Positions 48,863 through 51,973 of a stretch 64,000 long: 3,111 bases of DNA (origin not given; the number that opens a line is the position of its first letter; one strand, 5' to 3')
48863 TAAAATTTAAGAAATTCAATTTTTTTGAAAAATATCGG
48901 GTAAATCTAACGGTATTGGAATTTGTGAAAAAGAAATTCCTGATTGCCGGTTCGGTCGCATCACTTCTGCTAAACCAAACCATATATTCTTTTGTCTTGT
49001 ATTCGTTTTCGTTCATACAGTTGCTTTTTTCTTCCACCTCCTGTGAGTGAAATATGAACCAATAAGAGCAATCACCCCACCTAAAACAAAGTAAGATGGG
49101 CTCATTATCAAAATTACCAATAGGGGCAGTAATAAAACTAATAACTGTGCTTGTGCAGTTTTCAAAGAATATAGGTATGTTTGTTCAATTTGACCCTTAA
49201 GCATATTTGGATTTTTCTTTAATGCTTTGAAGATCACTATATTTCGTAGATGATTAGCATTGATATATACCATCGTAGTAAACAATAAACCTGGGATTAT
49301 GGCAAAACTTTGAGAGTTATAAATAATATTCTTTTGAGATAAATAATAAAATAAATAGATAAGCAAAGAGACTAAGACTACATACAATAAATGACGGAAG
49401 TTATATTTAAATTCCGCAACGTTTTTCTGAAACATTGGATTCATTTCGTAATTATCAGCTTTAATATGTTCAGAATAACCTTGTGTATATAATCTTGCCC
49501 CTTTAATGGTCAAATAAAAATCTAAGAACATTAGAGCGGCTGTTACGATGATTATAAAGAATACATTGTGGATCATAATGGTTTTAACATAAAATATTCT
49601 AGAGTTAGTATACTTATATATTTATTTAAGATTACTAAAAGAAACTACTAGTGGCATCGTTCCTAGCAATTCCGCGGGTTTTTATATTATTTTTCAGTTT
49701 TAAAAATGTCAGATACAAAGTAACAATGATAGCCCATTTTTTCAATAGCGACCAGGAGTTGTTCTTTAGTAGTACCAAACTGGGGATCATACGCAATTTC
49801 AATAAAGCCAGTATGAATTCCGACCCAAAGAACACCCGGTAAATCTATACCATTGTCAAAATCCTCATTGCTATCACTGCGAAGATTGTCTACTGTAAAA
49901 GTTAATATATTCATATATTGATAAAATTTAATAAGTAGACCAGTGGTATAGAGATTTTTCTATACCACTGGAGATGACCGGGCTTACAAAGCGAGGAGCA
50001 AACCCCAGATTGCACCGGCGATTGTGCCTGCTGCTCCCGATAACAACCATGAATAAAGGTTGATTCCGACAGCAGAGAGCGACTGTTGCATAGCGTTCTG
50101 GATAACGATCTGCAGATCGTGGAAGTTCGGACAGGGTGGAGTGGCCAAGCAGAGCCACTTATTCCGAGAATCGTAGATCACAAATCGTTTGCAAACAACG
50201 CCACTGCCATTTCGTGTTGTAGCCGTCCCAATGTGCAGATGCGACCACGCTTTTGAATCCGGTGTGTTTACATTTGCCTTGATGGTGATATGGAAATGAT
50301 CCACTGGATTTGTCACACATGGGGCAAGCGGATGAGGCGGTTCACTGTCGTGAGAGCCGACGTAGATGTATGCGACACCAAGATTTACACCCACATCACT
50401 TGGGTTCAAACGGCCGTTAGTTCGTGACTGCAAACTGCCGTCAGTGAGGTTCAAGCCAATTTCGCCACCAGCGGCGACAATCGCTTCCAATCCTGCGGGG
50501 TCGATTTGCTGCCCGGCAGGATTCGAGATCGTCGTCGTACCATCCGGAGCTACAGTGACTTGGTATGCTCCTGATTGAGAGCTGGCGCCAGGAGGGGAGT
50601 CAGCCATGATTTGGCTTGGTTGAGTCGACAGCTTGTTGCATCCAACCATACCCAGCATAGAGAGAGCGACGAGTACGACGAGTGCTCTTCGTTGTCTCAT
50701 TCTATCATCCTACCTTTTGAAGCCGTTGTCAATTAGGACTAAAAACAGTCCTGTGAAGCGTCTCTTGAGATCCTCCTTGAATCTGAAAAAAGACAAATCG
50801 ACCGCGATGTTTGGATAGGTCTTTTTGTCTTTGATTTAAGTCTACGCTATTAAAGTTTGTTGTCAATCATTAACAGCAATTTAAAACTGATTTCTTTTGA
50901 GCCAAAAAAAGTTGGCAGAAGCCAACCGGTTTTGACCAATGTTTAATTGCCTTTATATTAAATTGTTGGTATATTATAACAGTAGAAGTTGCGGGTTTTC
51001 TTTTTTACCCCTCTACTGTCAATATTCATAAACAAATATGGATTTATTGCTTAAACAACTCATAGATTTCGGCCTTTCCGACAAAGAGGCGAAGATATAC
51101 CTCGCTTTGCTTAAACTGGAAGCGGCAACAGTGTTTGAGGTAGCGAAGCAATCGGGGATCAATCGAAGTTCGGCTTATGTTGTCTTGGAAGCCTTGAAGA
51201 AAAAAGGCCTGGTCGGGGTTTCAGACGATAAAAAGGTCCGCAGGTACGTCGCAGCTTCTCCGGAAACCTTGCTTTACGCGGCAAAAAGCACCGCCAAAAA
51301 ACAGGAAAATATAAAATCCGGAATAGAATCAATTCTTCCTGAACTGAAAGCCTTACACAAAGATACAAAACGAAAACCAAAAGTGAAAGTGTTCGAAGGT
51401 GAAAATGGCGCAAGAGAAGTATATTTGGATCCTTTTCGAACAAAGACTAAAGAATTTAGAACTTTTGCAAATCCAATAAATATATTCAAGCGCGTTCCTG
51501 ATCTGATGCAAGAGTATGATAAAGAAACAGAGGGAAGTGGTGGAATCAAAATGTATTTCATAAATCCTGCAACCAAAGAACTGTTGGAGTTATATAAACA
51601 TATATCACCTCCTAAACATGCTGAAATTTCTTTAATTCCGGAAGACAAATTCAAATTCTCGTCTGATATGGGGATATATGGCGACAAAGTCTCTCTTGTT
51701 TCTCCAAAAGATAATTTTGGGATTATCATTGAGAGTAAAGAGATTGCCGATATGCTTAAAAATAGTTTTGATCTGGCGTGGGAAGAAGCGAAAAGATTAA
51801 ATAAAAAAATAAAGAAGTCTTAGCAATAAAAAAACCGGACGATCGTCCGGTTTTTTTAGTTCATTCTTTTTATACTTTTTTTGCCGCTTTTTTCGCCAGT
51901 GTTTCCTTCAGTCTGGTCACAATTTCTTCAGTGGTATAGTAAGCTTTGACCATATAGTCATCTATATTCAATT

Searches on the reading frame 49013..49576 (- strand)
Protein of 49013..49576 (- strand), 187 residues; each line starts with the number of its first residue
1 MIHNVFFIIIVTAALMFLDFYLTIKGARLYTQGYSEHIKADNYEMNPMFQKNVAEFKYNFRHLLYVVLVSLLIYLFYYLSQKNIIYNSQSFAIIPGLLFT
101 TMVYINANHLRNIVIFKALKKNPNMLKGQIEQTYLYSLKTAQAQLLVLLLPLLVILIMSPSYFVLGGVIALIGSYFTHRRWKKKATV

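Call 81: search_protein_families(library=pfam, proteins=[window:49013-49576:-], max_evalue=0.1)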
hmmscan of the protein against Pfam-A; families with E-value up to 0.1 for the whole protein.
window:49013-49576:- (187 aa): 1 family
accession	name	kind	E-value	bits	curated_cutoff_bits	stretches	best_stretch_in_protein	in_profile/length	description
PF25616.1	PhiKZ_gp35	-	0.098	12.1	35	0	48-149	162-260/271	Bacteriophage PhiKZ capsid decoration protein gp35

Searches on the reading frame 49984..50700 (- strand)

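Call 81: search_protein_families(library=pfam, proteins=[window:49984-50700:-], max_evalue=0.1)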
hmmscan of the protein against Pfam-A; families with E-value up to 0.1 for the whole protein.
window:49984-50700:- (238 aa): 1 family
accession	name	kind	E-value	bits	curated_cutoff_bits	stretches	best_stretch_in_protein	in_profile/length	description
PF08884.16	Flagellin_D3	-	0.098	13.5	24.2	0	40-74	50-87/91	Flagellin D3 domain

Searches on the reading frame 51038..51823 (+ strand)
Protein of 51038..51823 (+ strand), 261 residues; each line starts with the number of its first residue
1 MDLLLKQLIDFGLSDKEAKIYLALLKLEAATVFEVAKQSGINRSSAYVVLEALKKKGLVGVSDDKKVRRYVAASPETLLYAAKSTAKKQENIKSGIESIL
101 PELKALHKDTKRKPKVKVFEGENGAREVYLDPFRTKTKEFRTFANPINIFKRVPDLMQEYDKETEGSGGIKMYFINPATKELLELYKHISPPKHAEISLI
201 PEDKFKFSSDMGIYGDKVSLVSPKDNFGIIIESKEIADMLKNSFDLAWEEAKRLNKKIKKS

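Call 81: search_protein_families(library=pfam, proteins=[window:51038-51823:+], max_evalue=0.1)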
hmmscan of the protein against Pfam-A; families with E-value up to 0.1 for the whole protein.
window:51038-51823:+ (261 aa): 9 families
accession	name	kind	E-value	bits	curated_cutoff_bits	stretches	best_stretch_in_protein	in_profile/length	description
PF01978.25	TrmB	-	2.1e-18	66.4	25.6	1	10-76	3-68/68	Sugar-specific transcriptional regulator TrmB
PF03965.22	Penicillinase_R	-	0.0014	19.4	22.6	1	13-86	1-78/115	Penicillinase repressor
PF09339.16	HTH_IclR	-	0.0018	18.4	22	1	29-59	18-48/52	IclR helix-turn-helix domain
PF12802.13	MarR_2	-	0.021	15.4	27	1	21-68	11-59/61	MarR family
PF13551.12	HTH_29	-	0.027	15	28.1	1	22-69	3-52/64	Winged helix-turn helix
PF24033.1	DUF7342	-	0.03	14.7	31.6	1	28-99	16-85/150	Family of unknown function (DUF7342)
PF24217.1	DUF7436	-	0.06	13.7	34.2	0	222-254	120-153/153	Family of unknown function (DUF7436)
PF02082.26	Rrf2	-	0.088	13.4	30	0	20-60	13-54/132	Iron-dependent Transcriptional regulator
PF13730.12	HTH_36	-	0.091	13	25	0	12-59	2-55/55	Helix-turn-helix domain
